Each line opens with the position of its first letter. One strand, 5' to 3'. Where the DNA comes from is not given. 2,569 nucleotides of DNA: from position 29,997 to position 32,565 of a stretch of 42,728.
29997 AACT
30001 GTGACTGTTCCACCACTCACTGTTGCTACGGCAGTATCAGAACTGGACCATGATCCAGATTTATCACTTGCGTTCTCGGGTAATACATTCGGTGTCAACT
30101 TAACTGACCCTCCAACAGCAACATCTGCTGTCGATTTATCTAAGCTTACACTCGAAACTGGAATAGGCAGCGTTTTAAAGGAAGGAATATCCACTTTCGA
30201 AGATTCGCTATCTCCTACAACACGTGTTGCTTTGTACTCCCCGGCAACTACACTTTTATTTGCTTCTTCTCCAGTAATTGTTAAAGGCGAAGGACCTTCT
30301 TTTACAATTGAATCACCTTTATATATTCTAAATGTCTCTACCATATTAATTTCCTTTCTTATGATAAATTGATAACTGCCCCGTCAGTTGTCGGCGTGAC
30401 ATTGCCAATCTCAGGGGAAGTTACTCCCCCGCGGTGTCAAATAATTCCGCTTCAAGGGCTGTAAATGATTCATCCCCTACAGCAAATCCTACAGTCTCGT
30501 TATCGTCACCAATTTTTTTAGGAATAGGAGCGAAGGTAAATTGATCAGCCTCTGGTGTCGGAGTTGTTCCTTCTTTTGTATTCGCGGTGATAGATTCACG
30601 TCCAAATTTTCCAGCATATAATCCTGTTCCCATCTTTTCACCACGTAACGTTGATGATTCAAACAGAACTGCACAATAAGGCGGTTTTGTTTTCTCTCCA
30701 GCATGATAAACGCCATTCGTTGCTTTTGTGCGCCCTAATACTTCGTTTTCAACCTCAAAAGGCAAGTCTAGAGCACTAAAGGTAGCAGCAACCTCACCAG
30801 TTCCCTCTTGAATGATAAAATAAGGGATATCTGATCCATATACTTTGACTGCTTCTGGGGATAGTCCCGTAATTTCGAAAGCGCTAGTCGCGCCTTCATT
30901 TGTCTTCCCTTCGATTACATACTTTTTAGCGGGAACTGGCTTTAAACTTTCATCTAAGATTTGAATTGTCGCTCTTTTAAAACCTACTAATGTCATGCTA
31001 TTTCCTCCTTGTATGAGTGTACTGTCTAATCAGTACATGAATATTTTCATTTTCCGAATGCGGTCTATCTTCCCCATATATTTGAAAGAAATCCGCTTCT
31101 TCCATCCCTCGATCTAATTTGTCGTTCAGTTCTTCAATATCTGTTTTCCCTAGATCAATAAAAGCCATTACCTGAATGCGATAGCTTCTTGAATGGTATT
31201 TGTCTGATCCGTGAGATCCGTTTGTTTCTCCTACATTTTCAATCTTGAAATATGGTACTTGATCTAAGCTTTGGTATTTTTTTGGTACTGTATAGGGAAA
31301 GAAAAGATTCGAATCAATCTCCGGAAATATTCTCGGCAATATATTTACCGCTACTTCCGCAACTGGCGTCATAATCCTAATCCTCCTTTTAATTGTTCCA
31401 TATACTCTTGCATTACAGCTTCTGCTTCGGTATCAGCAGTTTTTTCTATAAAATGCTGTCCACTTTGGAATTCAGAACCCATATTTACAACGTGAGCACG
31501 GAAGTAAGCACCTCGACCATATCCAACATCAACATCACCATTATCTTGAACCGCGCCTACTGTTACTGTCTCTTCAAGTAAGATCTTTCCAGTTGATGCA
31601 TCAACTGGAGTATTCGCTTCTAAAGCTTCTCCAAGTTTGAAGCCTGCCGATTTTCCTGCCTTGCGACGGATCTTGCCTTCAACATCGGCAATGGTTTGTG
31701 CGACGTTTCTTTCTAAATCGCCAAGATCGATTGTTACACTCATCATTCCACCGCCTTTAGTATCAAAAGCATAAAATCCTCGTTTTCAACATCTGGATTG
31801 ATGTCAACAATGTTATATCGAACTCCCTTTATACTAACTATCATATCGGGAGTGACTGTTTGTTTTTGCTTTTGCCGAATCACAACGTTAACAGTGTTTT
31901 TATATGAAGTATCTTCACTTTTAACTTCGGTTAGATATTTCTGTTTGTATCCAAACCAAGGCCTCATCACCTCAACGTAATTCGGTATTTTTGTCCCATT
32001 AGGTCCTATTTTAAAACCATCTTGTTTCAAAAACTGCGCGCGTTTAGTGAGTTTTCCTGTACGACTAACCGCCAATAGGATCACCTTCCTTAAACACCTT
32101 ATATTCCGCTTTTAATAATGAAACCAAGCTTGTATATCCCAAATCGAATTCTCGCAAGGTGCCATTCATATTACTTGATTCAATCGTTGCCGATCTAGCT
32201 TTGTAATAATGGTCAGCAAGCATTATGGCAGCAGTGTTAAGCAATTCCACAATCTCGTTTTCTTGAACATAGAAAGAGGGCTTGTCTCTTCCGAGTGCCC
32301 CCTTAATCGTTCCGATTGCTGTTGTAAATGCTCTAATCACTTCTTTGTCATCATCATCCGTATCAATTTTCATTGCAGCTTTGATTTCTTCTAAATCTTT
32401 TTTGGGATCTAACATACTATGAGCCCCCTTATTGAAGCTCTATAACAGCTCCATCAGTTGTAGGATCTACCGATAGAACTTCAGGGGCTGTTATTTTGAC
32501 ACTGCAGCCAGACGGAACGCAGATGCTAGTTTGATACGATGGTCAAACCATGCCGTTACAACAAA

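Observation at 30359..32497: A homologous 20-codon peptide lies in the -1 frame just past the stop codons of both the major capsid and the major tail genes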

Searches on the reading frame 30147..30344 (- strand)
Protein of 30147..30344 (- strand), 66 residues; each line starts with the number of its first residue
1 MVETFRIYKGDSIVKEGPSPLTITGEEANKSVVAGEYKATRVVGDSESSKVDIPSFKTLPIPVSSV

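Call 10: search_protein_families(library=pfam, proteins=[window:30150-30344:-], max_evalue=10)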
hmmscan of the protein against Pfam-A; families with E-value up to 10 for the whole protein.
seq(65 aa): 0 families

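Call 28: find_related_loci(query=A3, collection=viral_contigs, flank=5000)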
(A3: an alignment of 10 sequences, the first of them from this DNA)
Query A3 (66 aa) in viral_contigs; peptide patterns used: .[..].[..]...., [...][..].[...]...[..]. (x = any residue, [..] = any of these).
143 stretches matched a pattern; 119 encode a relative of the query (tblastn E <= 1e-3); the best 80 are kept; 80 distinct loci.
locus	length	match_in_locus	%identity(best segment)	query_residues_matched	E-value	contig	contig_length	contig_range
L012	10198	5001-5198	95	1-66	7e-38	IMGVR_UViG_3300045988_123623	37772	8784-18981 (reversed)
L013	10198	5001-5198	64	1-66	2e-25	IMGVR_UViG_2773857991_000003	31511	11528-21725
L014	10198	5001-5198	62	1-66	1e-24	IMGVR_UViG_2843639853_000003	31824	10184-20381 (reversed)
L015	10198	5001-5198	62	1-66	2e-23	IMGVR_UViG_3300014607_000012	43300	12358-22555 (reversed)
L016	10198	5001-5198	62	1-66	2e-23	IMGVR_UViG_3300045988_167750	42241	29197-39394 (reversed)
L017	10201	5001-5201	64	1-66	1e-22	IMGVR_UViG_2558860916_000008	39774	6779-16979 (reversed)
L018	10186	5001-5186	65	5-66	2e-22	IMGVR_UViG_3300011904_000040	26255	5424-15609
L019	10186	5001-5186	66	5-66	2e-22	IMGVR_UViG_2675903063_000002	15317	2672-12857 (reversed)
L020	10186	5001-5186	65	5-66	3e-22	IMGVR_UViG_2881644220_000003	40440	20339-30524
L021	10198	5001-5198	62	1-66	1e-21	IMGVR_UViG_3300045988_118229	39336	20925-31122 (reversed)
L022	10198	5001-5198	62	1-66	1e-21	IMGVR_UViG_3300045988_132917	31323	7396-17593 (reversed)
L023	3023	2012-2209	62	1-66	1e-21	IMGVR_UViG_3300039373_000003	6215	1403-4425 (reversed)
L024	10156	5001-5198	62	1-66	1e-21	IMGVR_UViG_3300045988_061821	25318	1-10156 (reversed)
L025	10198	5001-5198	62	1-66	1e-21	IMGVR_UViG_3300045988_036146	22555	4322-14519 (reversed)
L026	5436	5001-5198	62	1-66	2e-21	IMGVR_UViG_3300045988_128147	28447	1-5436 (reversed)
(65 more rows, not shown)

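Call 33: search_dna_similar(query=window:30147-30344:-, collection=phages, mode=protein, max_rows=60, max_evalue=0.001, rows=spread)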
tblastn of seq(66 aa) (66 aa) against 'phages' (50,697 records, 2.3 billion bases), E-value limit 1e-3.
Records with a match: 504; places in all: 505; records where one place covers at least 80% of the query: 497.
Best place of each record, by identity: 60-80% 12; <60% 492.
By first word of the organism name: Staphylococcus 384; Enterococcus 114; Latilactobacillus 2; Brochothrix 1; Enteroccous 1; Mammaliicoccus 1; Silviavirus 1.
By host as written in the record: Staphylococcus aureus 140; - 47; Enterococcus faecalis 43; Staphylococcus carnosus TM300 22; Staphylococcus sp. 18; Staphylococcus xylosus M1997-2/10 8; Enterococcus faecium 7; Staphylococcus aureus ATCC 25923 7; and 133 more.
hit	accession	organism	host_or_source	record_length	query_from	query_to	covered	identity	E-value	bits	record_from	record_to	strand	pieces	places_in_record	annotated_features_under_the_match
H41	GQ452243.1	Enterococcus phage phiEf11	Enterococcus faecalis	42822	1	66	100%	62.1%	4e-18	81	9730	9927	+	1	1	putative phage major tail protein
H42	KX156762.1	Staphylococcus phage vB_SauS_IMEP5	Staphylococcus aureus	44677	1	66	100%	41.7%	9e-9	55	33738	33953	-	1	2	major tail protein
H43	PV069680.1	Staphylococcus phage vB_Sau_SBK1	Staphylococcus aureus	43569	1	66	100%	41.4%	2e-7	50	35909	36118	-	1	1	major tail protein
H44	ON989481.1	Staphylococcus phage phiSa2wa-st5.2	Staphylococcus aureus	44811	1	66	100%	41.4%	2e-7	50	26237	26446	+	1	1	Ig-like domain-containing protein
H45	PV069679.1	Staphylococcus phage vB_Sau_FK1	Staphylococcus aureus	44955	1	66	100%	41.4%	2e-7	50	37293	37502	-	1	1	major tail protein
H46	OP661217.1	Staphylococcus phage phiSa2wa-st80.4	Staphylococcus aureus sub sp. aureus ...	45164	1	66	100%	41.4%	2e-7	50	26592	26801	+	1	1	Ig-like domain-containing protein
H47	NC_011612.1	Staphylococcus phage phiSauS-IPLA35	Staphylococcus aureus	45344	1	66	100%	41.4%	2e-7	50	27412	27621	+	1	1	major tail protein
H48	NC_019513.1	Staphylococcus phage SMSAP5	Staphylococcus aureus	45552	1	66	100%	41.4%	2e-7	50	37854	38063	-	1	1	major tail protein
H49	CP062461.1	Staphylococcus phage ECel-2020m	Staphylococcus aureus strain NAS_OP_131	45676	1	66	100%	41.4%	2e-7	50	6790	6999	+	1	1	record has no annotation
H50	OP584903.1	Staphylococcus phage phiSa2wa-st1232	Staphylococcus aureus subsp. aureus ...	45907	1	66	100%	41.4%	2e-7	50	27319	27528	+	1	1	Ig-like domain-containing protein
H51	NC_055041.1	Staphylococcus phage LH1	Staphylococcus aureus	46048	1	66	100%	41.4%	2e-7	50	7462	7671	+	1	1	major tail protein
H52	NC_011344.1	Staphylococcus phage phi2958PVL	Staphylococcus aureus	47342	1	66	100%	41.4%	2e-7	50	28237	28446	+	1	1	major tail protein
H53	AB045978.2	Staphylococcus phage phiSLT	-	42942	1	66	100%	41.4%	2e-7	50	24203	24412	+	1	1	major tail protein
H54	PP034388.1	Staphylococcus phage CF7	Staphylococcus succinis PJI isolate 7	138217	5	66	94%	43.3%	3e-6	47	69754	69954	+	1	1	major tail protein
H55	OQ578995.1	Staphylococcus phage phiST9-C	Staphylococcus aureus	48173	1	66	100%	40.0%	4e-7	50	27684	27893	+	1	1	major tail protein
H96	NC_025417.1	Staphylococcus phage Team1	Staphylococcus xylosus SMQ121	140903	5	66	94%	37.3%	1e-3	40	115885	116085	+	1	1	major tail protein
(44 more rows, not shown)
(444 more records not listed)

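Call 34: get_annotated_region(hit=H41, flank=3500)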
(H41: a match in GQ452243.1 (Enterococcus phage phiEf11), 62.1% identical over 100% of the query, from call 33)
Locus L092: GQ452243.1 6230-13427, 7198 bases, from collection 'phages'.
description: Enterococcus phage phiEf11, complete genome.
organism: Enterococcus phage phiEf11 (NCBI taxid 663241)
taxonomy: Viruses; Duplodnaviria; Heunggongvirae; Uroviricota; Caudoviricetes
host: Enterococcus faecalis; source: -; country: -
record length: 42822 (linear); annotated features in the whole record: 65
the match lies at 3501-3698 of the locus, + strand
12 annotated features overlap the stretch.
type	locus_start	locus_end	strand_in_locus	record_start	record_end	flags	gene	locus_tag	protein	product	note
CDS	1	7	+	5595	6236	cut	-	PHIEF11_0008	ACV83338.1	putative phage scaffold protein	gene contained in structural and assembly area; similar to INSD accession ABF33893.1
CDS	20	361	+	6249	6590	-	-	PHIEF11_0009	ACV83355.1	conserved hypothetical protein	similar to INSD accession ABJ70686.1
CDS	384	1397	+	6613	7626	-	-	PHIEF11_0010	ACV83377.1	putative head protein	similar to INSD accession AAR27461.1; similar to INSD accession ABJ70683.1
CDS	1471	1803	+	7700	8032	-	-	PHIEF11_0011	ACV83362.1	conserved hypothetical protein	similar to INSD accession AAK38055.1; similar to INSD accession AAM75791.1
CDS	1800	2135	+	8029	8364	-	-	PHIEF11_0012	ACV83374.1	conserved hypothetical protein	similar to INSD accession AAM75792.1; similar to INSD accession ABJ72674.1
CDS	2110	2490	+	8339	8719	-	-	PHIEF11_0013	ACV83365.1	phage protein HK97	gp10 family protein; identified by match to protein family HMM PF07772; match to protein family HMM TIGR01725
CDS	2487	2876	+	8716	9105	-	-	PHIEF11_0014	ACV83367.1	putative major structural protein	similar to INSD accession AAA32612.1; similar to INSD accession AAK38058.1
CDS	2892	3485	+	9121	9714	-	-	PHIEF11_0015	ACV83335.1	phage major tail protein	similar to INSD accession CAA59191.1; match to protein family HMM PF06199; match to protein family HMM TIGR02126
CDS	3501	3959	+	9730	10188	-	-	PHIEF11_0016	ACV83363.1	putative phage major tail protein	similar to INSD accession AAX90707.1; similar to INSD accession BAB21741.1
CDS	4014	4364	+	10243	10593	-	-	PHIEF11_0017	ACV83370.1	putative phage protein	similar to INSD accession AAT87690.1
CDS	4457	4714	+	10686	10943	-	-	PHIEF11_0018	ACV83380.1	putative phage protein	similar to INSD accession ABJ70676.1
CDS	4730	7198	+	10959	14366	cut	-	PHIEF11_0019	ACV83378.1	putative phage tape measure protein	similar to INSD accession AAO81743.1; similar to INSD accession AAU85096.1; match to protein family HMM TIGR02675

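Call 35: get_annotated_region(hit=H53, flank=3500)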
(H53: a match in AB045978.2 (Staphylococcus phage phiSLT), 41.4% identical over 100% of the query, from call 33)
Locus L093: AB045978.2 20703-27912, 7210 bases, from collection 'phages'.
description: Staphylococcus phage phiSLT DNA, complete genome.
organism: Staphylococcus phage phiSLT (NCBI taxid 2952367)
taxonomy: Viruses; Duplodnaviria; Heunggongvirae; Uroviricota; Caudoviricetes; Triavirus; Triavirus SLT
host: -; source: -; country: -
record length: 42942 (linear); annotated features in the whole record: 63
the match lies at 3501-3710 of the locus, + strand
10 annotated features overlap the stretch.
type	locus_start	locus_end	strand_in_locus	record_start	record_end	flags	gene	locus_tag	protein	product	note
CDS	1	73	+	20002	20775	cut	-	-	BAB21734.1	protease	orf257; putative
CDS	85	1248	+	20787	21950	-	-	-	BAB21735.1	-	unnamed protein product; orf387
CDS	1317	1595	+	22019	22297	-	-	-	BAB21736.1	-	unnamed protein product; orf92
CDS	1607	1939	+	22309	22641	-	-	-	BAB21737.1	-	unnamed protein product; orf110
CDS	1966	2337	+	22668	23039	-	-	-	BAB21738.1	-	unnamed protein product; orf123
CDS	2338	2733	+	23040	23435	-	-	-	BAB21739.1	-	unnamed protein product; orf131b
CDS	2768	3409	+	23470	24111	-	-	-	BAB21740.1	major tail protein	orf213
CDS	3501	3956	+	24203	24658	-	-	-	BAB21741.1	major tail protein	orf151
CDS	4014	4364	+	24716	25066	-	-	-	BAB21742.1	-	unnamed protein product; orf116b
CDS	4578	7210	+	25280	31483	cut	-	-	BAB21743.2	-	unnamed protein product; orf2067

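Call 36: get_annotated_region(hit=H96, flank=3500)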
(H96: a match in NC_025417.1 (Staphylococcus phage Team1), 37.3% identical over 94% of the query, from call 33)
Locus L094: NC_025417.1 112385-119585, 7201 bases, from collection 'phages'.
description: Staphylococcus phage Team1, complete genome.
organism: Staphylococcus phage Team1 (NCBI taxid 1262512)
taxonomy: Viruses; Duplodnaviria; Heunggongvirae; Uroviricota; Caudoviricetes; Herelleviridae; Twortvirinae; Kayvirus; Kayvirus G1
host: Staphylococcus xylosus SMQ121; source: -; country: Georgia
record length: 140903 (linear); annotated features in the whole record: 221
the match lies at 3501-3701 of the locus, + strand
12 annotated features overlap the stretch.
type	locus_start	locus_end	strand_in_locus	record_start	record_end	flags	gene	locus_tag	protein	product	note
CDS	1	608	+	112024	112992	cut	-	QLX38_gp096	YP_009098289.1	endonuclease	ORF155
CDS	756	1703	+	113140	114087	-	-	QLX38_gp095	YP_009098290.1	recombinase a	ORF156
CDS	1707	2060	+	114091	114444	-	-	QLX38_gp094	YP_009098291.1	hypothetical protein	ORF157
CDS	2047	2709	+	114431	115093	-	-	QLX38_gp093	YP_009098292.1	hypothetical protein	ORF158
CDS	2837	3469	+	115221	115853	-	-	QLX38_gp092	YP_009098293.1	hypothetical protein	ORF159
CDS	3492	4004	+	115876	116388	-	-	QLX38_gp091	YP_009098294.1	major tail protein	ORF160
CDS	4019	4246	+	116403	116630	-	-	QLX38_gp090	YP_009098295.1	major tail protein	ORF161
CDS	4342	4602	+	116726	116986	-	-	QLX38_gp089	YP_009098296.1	hypothetical protein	ORF162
CDS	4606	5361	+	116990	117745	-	-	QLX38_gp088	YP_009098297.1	hypothetical protein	ORF163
CDS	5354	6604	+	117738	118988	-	-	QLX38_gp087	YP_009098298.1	DNA polymerase I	ORF164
CDS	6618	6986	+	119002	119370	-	-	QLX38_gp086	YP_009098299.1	hypothetical protein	ORF165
CDS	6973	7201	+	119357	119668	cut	-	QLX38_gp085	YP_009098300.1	hypothetical protein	ORF166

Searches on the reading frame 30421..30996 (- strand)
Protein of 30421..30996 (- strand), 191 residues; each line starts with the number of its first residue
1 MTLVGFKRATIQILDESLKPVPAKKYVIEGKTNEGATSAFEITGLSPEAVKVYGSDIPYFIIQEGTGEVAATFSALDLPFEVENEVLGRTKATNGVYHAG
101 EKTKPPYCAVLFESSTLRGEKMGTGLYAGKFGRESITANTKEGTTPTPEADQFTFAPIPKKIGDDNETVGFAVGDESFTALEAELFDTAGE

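Call 9: search_protein_families(library=pfam, proteins=[window:30421-30996:-], max_evalue=0.01)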
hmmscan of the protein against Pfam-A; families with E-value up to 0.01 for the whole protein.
window:30421-30996:- (191 aa): 1 family
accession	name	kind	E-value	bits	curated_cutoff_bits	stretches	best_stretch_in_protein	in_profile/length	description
PF04630.18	Phage_TTP_1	-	1.6e-17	63.9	22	1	1-179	1-182/199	Phage tail tube protein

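Call 11: search_dna_similar(query=window:30421-30996:-, collection=phages, mode=protein, max_rows=40)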
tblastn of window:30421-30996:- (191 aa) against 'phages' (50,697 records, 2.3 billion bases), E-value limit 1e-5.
Records with a match: 369; places in all: 369; records where one place covers at least 80% of the query: 326.
Best place of each record, by identity: <60% 369.
By first word of the organism name: Staphylococcus 144; Enterococcus 130; Streptococcus 51; Lactobacillus 19; Listeria 14; Lactococcus 3; Latilactobacillus 2; Lactiplantibacillus 2; Arcanobacterium 1; Bacteriophage 1; and 2 more.
By host as written in the record: Staphylococcus aureus 45; Enterococcus faecalis 42; Staphylococcus sp. 17; - 16; Enterococcus faecium 15; Listeria monocytogenes 11; Lactobacillus plantarum 8; Enterococcus sp. 6; and 160 more.
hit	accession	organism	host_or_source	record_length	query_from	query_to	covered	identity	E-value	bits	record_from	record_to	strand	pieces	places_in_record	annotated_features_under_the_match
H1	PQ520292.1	Enterococcus phage IME_EF3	-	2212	1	186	97%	46.3%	3e-47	169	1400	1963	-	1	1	record has no annotation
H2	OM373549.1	Staphylococcus phage vB_SpsS-DH5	Staphylococcus pseudintermedius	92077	2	191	99%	40.5%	6e-29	117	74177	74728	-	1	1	record has no annotation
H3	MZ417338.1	Staphylococcus phage PG-2021_4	Mammaliicoccus sciuri C6854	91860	2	191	99%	40.0%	4e-29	118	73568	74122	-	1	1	record has no annotation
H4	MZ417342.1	Staphylococcus phage PG-2021_68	Mammaliicoccus sciuri C6854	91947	2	191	99%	40.0%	4e-29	118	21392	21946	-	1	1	record has no annotation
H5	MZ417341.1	Staphylococcus phage PG-2021_67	Mammaliicoccus sciuri C6854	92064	2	191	99%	40.0%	4e-29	118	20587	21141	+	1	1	record has no annotation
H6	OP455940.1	Latilactobacillus phage TMW 1.46 P2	Latilactobacillus sakei TMW 1.46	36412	1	184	96%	41.2%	6e-30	120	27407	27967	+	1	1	major tail protein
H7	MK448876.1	Streptococcus phage Javan214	Streptococcus equinus Sb05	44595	1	185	97%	40.2%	8e-33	129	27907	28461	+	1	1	major tail protein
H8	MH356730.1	Staphylococcus phage VB-SauS-SA2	Staphylococcus aureus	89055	4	191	98%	39.4%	9e-31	123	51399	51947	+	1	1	major tail protein | hypothetical protein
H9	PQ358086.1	Arcanobacterium phage TPWB06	Arcanobacterium sp.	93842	2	183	95%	40.7%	1e-28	117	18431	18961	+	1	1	major tail protein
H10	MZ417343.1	Staphylococcus phage PG-2021_74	Staphylococcus epidermidis I0515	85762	4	191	98%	38.8%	1e-30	122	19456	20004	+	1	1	record has no annotation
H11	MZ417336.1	Staphylococcus phage PG-2021_46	Staphylococcus epidermidis I0564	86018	4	191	98%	38.8%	1e-30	122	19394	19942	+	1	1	record has no annotation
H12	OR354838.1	Staphylococcus phage S-CoN_Ph15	Staphylococcus sp.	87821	4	191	98%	38.8%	1e-30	122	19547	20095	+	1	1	major tail protein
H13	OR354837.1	Staphylococcus phage S-CoN_Ph14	Staphylococcus sp.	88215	4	191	98%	38.8%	1e-30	122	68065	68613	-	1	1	major tail protein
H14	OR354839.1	Staphylococcus phage S-CoN_Ph16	Staphylococcus sp.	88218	4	191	98%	38.8%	1e-30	122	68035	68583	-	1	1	major tail protein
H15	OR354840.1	Staphylococcus phage S-CoN_Ph17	Staphylococcus sp.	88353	4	191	98%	38.8%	1e-30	122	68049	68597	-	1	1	major tail protein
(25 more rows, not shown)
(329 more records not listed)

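Call 12: find_related_loci(query=window:30421-30996:-, collection=viral_contigs, flank=4000)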
Query window:30421-30996:- (191 aa) in viral_contigs; peptide patterns used: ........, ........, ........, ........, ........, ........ (x = any residue, [..] = any of these).
13 stretches matched a pattern; 6 encode a relative of the query (tblastn E <= 1e-3); 6 distinct loci.
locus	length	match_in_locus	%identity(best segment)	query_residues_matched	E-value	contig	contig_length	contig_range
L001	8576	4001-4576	95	1-191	5e-118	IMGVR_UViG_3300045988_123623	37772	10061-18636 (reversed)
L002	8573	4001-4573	93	1-191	2e-117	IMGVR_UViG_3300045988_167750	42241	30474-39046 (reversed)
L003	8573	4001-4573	91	1-191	4e-114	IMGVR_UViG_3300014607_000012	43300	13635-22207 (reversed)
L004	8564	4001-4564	46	1-186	9e-52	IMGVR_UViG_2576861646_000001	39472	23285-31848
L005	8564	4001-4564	46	1-186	4e-51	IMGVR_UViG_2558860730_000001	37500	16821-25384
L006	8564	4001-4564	46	1-186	9e-52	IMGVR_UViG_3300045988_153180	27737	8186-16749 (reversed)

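Call 20: find_related_loci(query=A1, collection=genome_contigs, flank=4500)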
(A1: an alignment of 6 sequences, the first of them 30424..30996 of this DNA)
Query A1 (191 aa) in genome_contigs; peptide patterns used: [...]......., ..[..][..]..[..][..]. (x = any residue, [..] = any of these).
184 stretches matched a pattern, but none encodes a relative of the query by tblastn (E <= 1e-3).

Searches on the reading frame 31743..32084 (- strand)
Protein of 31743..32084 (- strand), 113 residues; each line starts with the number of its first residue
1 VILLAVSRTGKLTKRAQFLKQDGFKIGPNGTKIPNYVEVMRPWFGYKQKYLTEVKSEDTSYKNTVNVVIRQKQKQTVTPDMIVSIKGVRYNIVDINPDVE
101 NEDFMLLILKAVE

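Call 9: search_protein_families(library=pfam, proteins=[window:31743-32084:-], max_evalue=0.01)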
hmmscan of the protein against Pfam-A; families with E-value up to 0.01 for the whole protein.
window:31743-32084:- (113 aa): 3 families
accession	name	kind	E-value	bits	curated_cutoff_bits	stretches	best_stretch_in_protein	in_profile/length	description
PF05521.18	Phage_HCP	-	4.3e-09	37.4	25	1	8-110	2-104/106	Phage head completion protein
PF10628.14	CotE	-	0.0067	16.4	25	1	43-83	63-103/177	Outer spore coat protein E (CotE)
PF15518.12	L_protein_N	-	0.0082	16.6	27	1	56-102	53-97/178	L protein N-terminus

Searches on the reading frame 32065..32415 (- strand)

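Call 9: search_protein_families(library=pfam, proteins=[window:32065-32415:-], max_evalue=0.01)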
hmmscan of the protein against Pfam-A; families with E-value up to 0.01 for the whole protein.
window:32065-32415:- (116 aa): 1 family
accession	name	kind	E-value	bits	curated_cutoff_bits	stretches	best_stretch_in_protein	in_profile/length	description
PF05135.19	Phage_connect_1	-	9.8e-07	29.5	21.2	1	6-89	2-85/101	Phage gp6-like head-tail connector protein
